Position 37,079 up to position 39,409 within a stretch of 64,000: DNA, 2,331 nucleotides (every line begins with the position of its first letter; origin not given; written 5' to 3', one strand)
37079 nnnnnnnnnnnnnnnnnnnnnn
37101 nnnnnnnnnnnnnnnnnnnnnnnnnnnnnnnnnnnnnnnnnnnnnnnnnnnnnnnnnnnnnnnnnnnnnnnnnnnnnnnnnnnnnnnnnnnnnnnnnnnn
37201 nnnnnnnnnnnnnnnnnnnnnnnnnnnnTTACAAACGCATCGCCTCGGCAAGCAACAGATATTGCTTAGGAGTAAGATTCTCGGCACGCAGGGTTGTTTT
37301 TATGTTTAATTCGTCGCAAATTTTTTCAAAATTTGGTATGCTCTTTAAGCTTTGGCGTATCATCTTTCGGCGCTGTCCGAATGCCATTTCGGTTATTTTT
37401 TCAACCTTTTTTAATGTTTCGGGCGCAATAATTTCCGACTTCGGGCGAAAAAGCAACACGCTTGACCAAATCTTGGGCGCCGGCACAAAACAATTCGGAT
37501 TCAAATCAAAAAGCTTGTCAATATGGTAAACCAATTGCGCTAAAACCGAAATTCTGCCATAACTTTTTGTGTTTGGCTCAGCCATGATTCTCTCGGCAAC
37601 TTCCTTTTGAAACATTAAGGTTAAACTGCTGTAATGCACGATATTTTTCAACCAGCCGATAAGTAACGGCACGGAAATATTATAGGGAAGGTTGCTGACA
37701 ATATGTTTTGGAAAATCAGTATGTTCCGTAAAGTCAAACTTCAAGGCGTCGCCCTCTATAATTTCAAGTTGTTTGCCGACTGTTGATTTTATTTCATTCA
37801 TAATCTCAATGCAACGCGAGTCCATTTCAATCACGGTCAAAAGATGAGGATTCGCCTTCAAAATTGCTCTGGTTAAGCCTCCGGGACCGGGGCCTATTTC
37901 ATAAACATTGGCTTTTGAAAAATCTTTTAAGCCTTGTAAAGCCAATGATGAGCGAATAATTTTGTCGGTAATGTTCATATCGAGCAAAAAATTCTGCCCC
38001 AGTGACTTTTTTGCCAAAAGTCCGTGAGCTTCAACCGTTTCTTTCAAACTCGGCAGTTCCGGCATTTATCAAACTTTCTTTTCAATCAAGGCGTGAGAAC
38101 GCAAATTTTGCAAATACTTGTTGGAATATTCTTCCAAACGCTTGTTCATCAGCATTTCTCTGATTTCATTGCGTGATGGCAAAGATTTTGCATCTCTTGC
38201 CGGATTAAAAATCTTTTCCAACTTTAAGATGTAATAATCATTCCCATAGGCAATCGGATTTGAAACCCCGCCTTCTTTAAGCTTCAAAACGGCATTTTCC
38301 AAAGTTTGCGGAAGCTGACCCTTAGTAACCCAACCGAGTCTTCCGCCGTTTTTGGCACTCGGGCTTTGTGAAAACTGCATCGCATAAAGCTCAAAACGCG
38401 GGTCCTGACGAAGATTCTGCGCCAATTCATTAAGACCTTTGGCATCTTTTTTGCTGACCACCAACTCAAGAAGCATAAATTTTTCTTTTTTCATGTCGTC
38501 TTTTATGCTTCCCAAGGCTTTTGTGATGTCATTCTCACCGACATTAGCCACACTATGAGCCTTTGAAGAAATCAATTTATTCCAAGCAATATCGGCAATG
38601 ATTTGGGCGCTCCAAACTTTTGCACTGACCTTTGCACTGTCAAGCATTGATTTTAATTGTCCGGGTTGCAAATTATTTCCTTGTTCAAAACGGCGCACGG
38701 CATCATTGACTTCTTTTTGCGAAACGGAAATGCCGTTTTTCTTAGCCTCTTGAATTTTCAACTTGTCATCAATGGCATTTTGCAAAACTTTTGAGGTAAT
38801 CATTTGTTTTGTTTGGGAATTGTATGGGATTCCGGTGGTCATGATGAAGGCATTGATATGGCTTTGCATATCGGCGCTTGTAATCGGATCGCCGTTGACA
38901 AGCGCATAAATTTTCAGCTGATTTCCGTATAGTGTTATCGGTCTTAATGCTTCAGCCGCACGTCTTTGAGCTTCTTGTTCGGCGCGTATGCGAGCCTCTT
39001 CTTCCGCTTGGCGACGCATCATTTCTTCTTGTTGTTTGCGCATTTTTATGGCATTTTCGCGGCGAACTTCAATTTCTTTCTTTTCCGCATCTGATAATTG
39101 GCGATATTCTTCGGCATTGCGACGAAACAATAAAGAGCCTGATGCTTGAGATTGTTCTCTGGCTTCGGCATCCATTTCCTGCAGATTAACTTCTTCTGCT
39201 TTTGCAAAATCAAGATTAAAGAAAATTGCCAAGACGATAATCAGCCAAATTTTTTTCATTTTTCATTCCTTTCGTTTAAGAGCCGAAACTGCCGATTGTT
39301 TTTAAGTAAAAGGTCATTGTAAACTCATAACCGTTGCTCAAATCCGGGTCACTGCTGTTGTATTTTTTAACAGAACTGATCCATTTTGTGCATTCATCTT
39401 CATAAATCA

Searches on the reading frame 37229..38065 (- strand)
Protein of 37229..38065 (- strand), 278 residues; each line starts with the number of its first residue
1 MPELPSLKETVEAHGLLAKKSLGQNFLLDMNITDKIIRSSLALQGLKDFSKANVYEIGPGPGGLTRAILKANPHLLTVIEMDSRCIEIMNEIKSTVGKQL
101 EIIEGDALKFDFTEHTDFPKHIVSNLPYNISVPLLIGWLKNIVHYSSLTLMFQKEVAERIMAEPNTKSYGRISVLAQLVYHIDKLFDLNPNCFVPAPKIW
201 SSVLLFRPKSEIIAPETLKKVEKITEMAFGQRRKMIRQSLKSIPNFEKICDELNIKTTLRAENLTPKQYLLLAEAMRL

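Call 7: search_protein_families(library=pfam, proteins=[window:37229-38065:-])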
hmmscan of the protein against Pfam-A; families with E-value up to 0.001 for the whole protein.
window:37229-38065:- (278 aa): 1 family
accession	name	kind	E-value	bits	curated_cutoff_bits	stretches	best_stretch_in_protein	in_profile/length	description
PF00398.26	RrnaAD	-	5.3e-49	167.1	24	1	18-276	4-261/263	Ribosomal RNA adenine dimethylase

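Call 9: find_encoding_contigs(protein=window:37229-38065:-, flank=3000, max_places=6)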
Protein window:37229-38065:- (278 aa): no gene with exactly this product is on record in the collection.

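Call 10: find_related_loci(query=window:37232-38065:-, collection=genome_contigs, flank=3000)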
Query window:37232-38065:- (278 aa) in genome_contigs; peptide patterns used: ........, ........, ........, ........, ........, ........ (x = any residue, [..] = any of these).
600 stretches matched a pattern (row limit reached: there are more); 597 encode a relative of the query (tblastn E <= 1e-3); the best 80 are kept; 80 distinct loci.
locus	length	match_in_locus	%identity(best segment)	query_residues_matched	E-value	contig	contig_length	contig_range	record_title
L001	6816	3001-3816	71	3-274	4e-131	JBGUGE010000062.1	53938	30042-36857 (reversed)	MAG: Alphaproteobacteria bacterium isolate ruminal_MAG_381 ruminal_MAG_381_contig_0062, whole genome shotgun sequence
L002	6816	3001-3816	71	3-274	8e-129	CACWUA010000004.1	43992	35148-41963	MAG: uncultured proteobacterium isolate RUG10918 genome assembly, contig: RUG10918_asm_4, whole genome shotgun sequence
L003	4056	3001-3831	68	1-274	5e-125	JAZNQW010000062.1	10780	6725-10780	MAG: Alphaproteobacteria bacterium isolate T1900044823_TS20190289.MAGScoT_cleanbin_000011 SGB_2851_k141_1566824, whole g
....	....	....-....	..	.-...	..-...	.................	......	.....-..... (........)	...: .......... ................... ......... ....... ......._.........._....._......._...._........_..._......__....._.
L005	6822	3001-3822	67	1-274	2e-123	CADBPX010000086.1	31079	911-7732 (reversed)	MAG: uncultured proteobacterium isolate RUG14194 genome assembly, contig: RUG14194_asm_86, whole genome shotgun sequence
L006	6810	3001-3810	70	4-273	2e-123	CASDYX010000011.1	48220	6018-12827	uncultured proteobacterium isolate O18_L1_385385_idba_bin.5 genome assembly, contig: O18_L1_385385_idba_bin.5.fa_scaffol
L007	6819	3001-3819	67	1-273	3e-120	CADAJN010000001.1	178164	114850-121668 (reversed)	MAG: uncultured proteobacterium isolate RUG13362 genome assembly, contig: RUG13362_asm_1, whole genome shotgun sequence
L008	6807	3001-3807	66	6-274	1e-118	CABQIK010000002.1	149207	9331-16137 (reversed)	MAG TPA_asm: uncultured Alphaproteobacteria bacterium isolate MGYG-HGUT-00610 genome assembly, contig: GUT_GENOME018669_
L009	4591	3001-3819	64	4-276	2e-113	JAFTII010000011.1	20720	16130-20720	MAG: Alphaproteobacteria bacterium isolate RGIG3845 Roe_deer_Cecum-1__c183044, whole genome shotgun sequence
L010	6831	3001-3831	63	1-276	1e-110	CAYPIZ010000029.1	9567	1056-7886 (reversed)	MAG TPA_asm: uncultured Acetobacter sp. isolate SRP222552_co1_322 genome assembly, contig: NODE_6977_length_9567_cov_13.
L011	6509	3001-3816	51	3-276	3e-83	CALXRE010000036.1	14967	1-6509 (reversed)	MAG: uncultured Alphaproteobacteria bacterium isolate E30__bin2 genome assembly, contig: E30__k127_5574858, whole genome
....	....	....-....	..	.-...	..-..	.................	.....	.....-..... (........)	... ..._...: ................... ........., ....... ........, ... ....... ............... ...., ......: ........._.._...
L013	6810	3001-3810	50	4-273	8e-80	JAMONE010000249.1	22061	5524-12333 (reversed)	MAG: Micavibrio sp. isolate 4281-140_metabat2_scaf2bin.024 4281-140_scaffold_861_c1, whole genome shotgun sequence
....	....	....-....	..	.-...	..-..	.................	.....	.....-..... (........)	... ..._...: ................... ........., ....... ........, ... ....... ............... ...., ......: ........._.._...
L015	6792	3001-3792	49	4-273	4e-79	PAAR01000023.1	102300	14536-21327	MAG: Micavibrio sp. isolate NAT141 MHASMcontig_1212066, whole genome shotgun sequence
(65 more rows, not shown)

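Call 14: find_homologous_proteins(query=window:37232-38065:-, max_evalue=1e-60)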
Query window:37232-38065:- (278 aa): 2848 proteins with E <= 1e-60 among 8000 candidates; the best 120 are listed.
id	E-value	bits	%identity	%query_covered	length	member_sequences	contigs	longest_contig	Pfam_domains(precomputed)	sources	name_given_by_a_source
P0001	9.5e-167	571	96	98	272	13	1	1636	PF00398.27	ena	-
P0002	5.6e-163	559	94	98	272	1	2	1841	PF00398.27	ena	-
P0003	5.4e-138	477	79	99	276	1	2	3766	PF00398.27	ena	-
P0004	6.4e-138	476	79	99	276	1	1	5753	PF00398.27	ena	-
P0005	1.3e-137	475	79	99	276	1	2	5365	PF00398.27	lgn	-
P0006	1.7e-137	475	79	99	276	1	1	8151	PF00398.27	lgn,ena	-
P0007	2.1e-137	475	78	99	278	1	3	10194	PF00398.27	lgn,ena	-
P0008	4.8e-137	474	79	99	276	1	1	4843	PF00398.27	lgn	-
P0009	4.7e-136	470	77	99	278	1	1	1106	PF00398.27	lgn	-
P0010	6.5e-136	470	78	99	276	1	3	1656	PF00398.27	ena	-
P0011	3.3e-135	468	78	99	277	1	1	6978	PF00398.27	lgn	-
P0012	4.9e-135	467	78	99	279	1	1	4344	PF00398.27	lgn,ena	-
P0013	3.1e-134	464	78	99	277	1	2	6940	PF00398.27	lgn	-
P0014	3.6e-134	464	76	99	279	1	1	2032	PF00398.27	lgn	-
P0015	1.0e-133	463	76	99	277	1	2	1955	PF00398.27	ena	-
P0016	1.3e-133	462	77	99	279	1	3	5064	PF00398.27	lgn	-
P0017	6.6e-133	460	76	98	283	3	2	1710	PF00398.27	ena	-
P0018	1.3e-132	459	75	99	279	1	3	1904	PF00398.27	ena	-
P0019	1.8e-132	459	75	99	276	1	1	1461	PF00398.27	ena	-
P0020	2.1e-132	458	78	99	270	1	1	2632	PF00398.27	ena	-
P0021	4.7e-132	457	75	99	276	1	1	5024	PF00398.27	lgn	-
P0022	4.0e-131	454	75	99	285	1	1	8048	PF00398.27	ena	-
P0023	1.5e-130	452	74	99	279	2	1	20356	PF00398.27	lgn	-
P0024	1.9e-130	452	74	100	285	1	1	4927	PF00398.27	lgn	-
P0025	2.5e-130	452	74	99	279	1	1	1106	PF00398.27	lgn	-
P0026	3.2e-130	451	75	100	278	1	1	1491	PF00398.27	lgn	-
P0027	4.4e-128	444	76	99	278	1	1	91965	PF00398.27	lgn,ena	-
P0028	1.6e-127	442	74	99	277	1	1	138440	PF00398.27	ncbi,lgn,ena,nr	ncbi:MAG: 16S rRNA (adenine(1518)-N(6)/adenine(1519)-N(6))-dimethyltransferase RsmA [Alphaproteobact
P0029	2.9e-127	442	74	99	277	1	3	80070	PF00398.27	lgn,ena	-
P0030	4.9e-127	441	74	99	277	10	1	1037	PF00398.27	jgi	jgi:16S rRNA (adenine1518-N6/adenine1519-N6)-dimethyltransferase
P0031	5.8e-127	441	74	99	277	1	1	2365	PF00398.27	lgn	-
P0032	2.7e-126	438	74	99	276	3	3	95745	PF00398.27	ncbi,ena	-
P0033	5.5e-126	437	73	99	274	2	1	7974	PF00398.27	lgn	-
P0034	8.4e-126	437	73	99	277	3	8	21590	PF00398.27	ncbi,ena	-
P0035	6.0e-125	434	73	99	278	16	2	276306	PF00398.27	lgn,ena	-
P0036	1.1e-124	433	73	99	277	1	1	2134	PF00398.27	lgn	-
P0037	2.1e-124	432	72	99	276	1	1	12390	PF00398.27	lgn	-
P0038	2.2e-124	432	72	99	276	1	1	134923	PF00398.27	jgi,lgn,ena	-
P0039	7.3e-124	430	73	99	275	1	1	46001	PF00398.27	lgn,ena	-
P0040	1.0e-123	430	73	99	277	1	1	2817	PF00398.27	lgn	-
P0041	1.5e-123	429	73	98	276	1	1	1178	PF00398.27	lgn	-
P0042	1.7e-123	429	73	98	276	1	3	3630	PF00398.27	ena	-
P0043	1.8e-123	429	73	98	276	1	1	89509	PF00398.27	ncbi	-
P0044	1.8e-123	429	73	98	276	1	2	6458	PF00398.27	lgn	-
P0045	3.6e-123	428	73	98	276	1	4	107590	PF00398.27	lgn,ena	-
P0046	4.7e-123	428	73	98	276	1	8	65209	PF00398.27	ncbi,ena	-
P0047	5.0e-123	428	70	99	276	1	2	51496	PF00398.27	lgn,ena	-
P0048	5.3e-123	428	72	98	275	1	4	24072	PF00398.27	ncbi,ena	-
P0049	6.1e-123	427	72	98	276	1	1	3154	PF00398.27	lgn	-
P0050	8.8e-123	427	71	98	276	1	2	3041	PF00398.27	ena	-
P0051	9.2e-123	427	72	99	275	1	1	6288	PF00398.27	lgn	-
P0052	1.1e-122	427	72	99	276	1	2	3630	PF00398.27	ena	-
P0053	1.2e-122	426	72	98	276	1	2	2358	PF00398.27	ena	-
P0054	1.2e-122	426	72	98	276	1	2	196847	PF00398.27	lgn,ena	-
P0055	1.3e-122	426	72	99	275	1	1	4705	PF00398.27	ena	-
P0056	1.4e-122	426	72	98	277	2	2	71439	PF00398.27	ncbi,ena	-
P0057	1.5e-122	426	72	98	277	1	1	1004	PF00398.27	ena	-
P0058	1.6e-122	426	71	98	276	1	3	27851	PF00398.27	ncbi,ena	-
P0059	1.6e-122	426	72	98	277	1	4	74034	PF00398.27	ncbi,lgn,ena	-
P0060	1.6e-122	426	71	99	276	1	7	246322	PF00398.27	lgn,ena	-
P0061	1.7e-122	426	72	98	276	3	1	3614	PF00398.27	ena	-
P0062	1.9e-122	426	72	98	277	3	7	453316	PF00398.27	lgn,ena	-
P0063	2.8e-122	425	73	99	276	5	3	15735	PF00398.27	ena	-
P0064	3.0e-122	425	72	98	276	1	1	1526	PF00398.27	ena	-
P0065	3.9e-122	425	73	98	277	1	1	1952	PF00398.27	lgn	-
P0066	4.5e-122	425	71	99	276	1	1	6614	PF00398.27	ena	-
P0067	6.2e-122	424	73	99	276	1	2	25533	PF00398.27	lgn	-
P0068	7.3e-122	424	71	98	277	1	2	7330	PF00398.27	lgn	-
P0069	1.0e-121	423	70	99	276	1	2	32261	PF00398.27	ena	-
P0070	1.2e-121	423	72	99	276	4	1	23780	PF00398.27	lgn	-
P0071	1.6e-121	423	71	98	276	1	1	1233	PF00398.27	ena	-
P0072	1.6e-121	423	72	99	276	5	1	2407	PF00398.27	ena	-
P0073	1.8e-121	423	73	99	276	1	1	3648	PF00398.27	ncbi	ncbi:MAG: 16S rRNA (adenine(1518)-N(6)/adenine(1519)-N(6))-dimethyltransferase RsmA [Alphaproteobact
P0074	2.5e-121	422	72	99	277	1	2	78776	PF00398.27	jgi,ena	-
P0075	3.1e-121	422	70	99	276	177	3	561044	PF00398.27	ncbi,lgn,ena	-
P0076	3.3e-121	422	70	99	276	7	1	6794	PF00398.27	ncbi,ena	-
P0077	4.8e-121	421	73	99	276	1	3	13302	PF00398.27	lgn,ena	-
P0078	4.9e-121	421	73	99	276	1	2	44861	PF00398.27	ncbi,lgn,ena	-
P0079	5.2e-121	421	71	98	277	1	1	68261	PF00398.27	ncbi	-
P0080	6.3e-121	421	69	99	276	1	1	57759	PF00398.27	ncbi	-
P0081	7.9e-121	420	72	98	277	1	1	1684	PF00398.27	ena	-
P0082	8.1e-121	420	72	99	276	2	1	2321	PF00398.27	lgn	-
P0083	8.1e-121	420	71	98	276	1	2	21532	PF00398.27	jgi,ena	-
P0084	1.0e-120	420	73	98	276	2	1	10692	PF00398.27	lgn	-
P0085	1.4e-120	420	69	99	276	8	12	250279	PF00398.27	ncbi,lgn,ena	-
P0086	1.5e-120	420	72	99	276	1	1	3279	PF00398.27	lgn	-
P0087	1.6e-120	419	69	99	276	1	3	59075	PF00398.27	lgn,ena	-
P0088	1.7e-120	419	73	99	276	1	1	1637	PF00398.27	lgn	-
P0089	1.7e-120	419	69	99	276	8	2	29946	PF00398.27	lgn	-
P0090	1.8e-120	419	73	97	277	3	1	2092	PF00398.27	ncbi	-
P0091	1.9e-120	419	71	98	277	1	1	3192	PF00398.27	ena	-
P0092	2.0e-120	419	69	99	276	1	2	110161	PF00398.27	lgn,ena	-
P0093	2.2e-120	419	69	99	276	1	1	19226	PF00398.27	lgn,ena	-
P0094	2.7e-120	419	69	99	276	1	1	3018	PF00398.27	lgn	-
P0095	2.8e-120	419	69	99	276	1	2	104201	PF00398.27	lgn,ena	-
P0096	2.8e-120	419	69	99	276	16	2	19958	PF00398.27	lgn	-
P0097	2.8e-120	419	69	99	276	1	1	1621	PF00398.27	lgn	-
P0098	3.3e-120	418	71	98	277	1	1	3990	PF00398.27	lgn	-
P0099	3.3e-120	418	72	99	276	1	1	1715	PF00398.27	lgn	-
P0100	3.6e-120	418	69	99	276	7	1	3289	PF00398.27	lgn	-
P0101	3.7e-120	418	69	99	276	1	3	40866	PF00398.27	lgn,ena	-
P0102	3.8e-120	418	69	99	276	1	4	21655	PF00398.27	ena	-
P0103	3.8e-120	418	69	99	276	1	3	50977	PF00398.27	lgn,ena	-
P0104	3.8e-120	418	69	99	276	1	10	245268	PF00398.27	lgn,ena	-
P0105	3.9e-120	418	69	99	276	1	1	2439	PF00398.27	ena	-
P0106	3.9e-120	418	70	98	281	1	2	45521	PF00398.27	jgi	-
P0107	4.3e-120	418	72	99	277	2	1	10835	PF00398.27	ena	-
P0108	4.7e-120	418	72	100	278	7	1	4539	PF00398.27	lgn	-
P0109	5.2e-120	418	69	99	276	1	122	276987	PF00398.27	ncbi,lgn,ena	-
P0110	5.3e-120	418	69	99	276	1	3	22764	PF00398.27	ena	-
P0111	7.1e-120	417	69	99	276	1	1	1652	PF00398.27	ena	-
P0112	7.1e-120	417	69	99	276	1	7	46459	PF00398.27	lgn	-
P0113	7.2e-120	417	69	99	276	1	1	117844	PF00398.27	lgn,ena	-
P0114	7.2e-120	417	69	99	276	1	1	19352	PF00398.27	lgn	-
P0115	7.2e-120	417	69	99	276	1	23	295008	PF00398.27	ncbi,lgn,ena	-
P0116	7.3e-120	417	69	99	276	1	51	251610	PF00398.27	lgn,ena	-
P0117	7.4e-120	417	69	99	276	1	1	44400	PF00398.27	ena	-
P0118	7.7e-120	417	72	99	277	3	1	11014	PF00398.27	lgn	-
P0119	8.5e-120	417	72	99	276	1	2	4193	PF00398.27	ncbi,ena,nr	ncbi:MAG: 16S rRNA (adenine(1518)-N(6)/adenine(1519)-N(6))-dimethyltransferase RsmA [Alphaproteobact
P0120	9.2e-120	417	71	98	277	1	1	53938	PF00398.27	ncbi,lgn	-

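Call 15: find_encoding_contigs(protein=P0001, flank=3000, max_places=4)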
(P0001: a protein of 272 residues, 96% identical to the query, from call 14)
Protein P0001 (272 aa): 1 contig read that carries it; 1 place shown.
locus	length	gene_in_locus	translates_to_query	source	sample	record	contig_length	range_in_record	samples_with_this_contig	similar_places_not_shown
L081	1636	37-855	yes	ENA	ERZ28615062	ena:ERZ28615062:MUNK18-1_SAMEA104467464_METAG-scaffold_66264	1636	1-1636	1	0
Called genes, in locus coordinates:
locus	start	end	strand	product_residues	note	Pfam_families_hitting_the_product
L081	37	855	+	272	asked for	PF00398:RrnaAD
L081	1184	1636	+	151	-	?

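Call 16: find_encoding_contigs(protein=P0002, flank=3000, max_places=4)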
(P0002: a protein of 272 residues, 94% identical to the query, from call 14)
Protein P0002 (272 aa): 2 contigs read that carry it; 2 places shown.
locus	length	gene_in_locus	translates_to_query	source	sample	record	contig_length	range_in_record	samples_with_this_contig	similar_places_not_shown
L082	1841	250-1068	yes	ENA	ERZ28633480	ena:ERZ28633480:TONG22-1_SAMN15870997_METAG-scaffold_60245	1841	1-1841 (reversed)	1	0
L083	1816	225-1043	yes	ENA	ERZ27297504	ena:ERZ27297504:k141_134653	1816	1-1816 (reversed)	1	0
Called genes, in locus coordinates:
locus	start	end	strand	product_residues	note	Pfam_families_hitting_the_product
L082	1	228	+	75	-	?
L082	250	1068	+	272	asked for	PF00398:RrnaAD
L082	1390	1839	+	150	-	?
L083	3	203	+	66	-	?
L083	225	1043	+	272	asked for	PF00398:RrnaAD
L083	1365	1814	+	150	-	?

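Call 17: find_encoding_contigs(protein=P0007, flank=3000, max_places=4)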
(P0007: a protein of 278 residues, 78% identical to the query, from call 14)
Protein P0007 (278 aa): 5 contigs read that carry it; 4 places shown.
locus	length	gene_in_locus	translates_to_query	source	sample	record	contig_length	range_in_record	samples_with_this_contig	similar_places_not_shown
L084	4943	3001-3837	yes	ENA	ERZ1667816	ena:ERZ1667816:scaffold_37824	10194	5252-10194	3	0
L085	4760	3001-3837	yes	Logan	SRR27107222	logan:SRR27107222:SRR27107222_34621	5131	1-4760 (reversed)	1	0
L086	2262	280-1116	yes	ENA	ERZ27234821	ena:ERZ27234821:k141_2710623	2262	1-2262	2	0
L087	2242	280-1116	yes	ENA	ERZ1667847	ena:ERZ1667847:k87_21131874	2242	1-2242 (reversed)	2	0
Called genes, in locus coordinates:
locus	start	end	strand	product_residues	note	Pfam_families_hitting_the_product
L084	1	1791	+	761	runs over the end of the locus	PF04453:LptD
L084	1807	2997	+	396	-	PF13623:SurA_N_2, PF13624:SurA_N_3, PF09312:SurA_N, PF13145:Rotamase_2 (weak), PF00639:Rotamase (weak)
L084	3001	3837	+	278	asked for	PF00398:RrnaAD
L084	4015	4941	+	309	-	?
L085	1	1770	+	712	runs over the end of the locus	?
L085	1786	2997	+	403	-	PF13623:SurA_N_2, PF09312:SurA_N, PF13624:SurA_N_3, PF13145:Rotamase_2 (weak), PF13616:Rotamase_3 (weak), PF00639:Rotamase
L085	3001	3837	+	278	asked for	PF00398:RrnaAD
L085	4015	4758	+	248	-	?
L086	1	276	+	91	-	?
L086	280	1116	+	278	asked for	PF00398:RrnaAD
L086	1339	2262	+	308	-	?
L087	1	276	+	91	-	?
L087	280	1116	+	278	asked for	PF00398:RrnaAD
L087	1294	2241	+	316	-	?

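Call 18: find_encoding_contigs(protein=P0006, flank=3000, max_places=4)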
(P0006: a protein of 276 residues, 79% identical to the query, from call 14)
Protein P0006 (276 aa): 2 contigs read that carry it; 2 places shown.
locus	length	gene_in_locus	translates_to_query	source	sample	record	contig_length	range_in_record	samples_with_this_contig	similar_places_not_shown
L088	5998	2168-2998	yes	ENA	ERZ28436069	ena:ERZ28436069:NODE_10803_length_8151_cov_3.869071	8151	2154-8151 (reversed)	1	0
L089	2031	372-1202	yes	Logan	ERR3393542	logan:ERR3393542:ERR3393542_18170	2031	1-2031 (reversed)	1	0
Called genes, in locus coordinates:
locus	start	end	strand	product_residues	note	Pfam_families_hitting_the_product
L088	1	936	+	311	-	?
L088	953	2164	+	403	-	PF13623:SurA_N_2, PF09312:SurA_N, PF13624:SurA_N_3, PF13145:Rotamase_2, PF13616:Rotamase_3, PF00639:Rotamase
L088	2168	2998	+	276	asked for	PF00398:RrnaAD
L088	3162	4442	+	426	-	PF02403:Seryl_tRNA_N, PF00587:tRNA-synt_2b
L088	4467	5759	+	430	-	-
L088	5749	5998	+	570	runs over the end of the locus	-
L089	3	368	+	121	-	?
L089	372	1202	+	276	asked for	PF00398:RrnaAD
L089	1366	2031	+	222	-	?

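Call 29: find_encoding_contigs(protein=P0027, flank=2500, max_places=2)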
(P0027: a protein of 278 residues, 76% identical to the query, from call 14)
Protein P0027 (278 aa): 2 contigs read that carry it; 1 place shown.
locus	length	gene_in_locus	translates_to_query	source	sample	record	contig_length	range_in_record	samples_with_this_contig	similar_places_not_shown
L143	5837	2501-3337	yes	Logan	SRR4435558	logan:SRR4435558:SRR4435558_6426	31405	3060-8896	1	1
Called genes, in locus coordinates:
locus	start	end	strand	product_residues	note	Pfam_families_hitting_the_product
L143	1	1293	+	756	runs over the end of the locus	PF04453:LptD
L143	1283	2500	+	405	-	PF09312:SurA_N, PF13623:SurA_N_2, PF13624:SurA_N_3, PF13616:Rotamase_3, PF00639:Rotamase, PF13145:Rotamase_2 (weak)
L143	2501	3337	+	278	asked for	PF00398:RrnaAD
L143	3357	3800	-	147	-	PF22817:ApeP-like, PF07977:FabA, PF22818:ApeI-like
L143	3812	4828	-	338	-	PF24894:Hexapep_GlmU (faint), PF04613:LpxD, PF25084:LbH_EIF2B, PF00132:Hexapep (weak), PF25087:GMPPB_C, PF14602:Hexapep_2, PF00132:Hexapep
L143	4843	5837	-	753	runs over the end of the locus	PF07244:POTRA, PF08478:POTRA_1 (faint), PF07244:POTRA, PF01103:Omp85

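Call 30: find_encoding_contigs(protein=P0011, flank=2500, max_places=2)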
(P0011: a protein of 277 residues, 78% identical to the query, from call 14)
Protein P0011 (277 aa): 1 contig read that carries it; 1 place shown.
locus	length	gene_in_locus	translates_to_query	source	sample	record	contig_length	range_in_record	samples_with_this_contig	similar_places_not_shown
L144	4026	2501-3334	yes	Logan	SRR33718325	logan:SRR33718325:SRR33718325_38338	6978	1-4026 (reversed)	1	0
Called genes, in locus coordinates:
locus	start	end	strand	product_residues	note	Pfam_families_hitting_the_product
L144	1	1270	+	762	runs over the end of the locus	PF04453:LptD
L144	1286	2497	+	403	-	PF13623:SurA_N_2, PF09312:SurA_N, PF13624:SurA_N_3, PF13145:Rotamase_2 (weak), PF13616:Rotamase_3, PF00639:Rotamase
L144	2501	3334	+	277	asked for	PF00398:RrnaAD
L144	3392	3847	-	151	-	PF05433:Rick_17kDa_Anti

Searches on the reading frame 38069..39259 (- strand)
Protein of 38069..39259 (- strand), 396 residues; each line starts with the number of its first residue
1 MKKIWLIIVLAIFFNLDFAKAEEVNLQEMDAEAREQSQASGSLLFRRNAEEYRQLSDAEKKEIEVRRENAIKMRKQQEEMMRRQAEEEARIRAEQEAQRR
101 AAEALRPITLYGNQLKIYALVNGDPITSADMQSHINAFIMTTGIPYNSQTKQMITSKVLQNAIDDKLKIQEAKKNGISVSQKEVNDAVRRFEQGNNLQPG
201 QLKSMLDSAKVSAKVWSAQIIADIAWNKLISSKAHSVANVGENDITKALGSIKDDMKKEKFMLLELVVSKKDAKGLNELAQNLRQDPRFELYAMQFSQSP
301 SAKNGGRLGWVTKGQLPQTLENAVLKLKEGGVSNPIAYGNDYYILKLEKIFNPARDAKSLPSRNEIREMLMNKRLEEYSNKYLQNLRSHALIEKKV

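Call 7: search_protein_families(library=pfam, proteins=[window:38069-39259:-])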
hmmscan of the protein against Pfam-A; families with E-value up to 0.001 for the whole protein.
window:38069-39259:- (396 aa): 6 families
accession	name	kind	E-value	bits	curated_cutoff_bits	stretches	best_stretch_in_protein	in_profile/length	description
PF00639.27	Rotamase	-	1.9e-15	58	21.7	1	274-348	20-96/97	PPIC-type PPIASE domain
PF13616.12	Rotamase_3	-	2.7e-11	44.5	22.5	1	271-346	34-111/116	PPIC-type PPIASE domain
PF13624.11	SurA_N_3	-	4.5e-10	40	27.2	1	118-229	41-161/162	SurA-like N-terminal domain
PF09312.16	SurA_N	-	6.8e-10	39.6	30.8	1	116-226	3-114/118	SurA N-terminal domain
PF13145.12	Rotamase_2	-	1.8e-08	35.6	27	1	254-354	15-111/121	PPIC-type PPIASE domain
PF13623.11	SurA_N_2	-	4e-08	33.7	28.5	1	112-193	37-124/145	SurA-like N-terminal domain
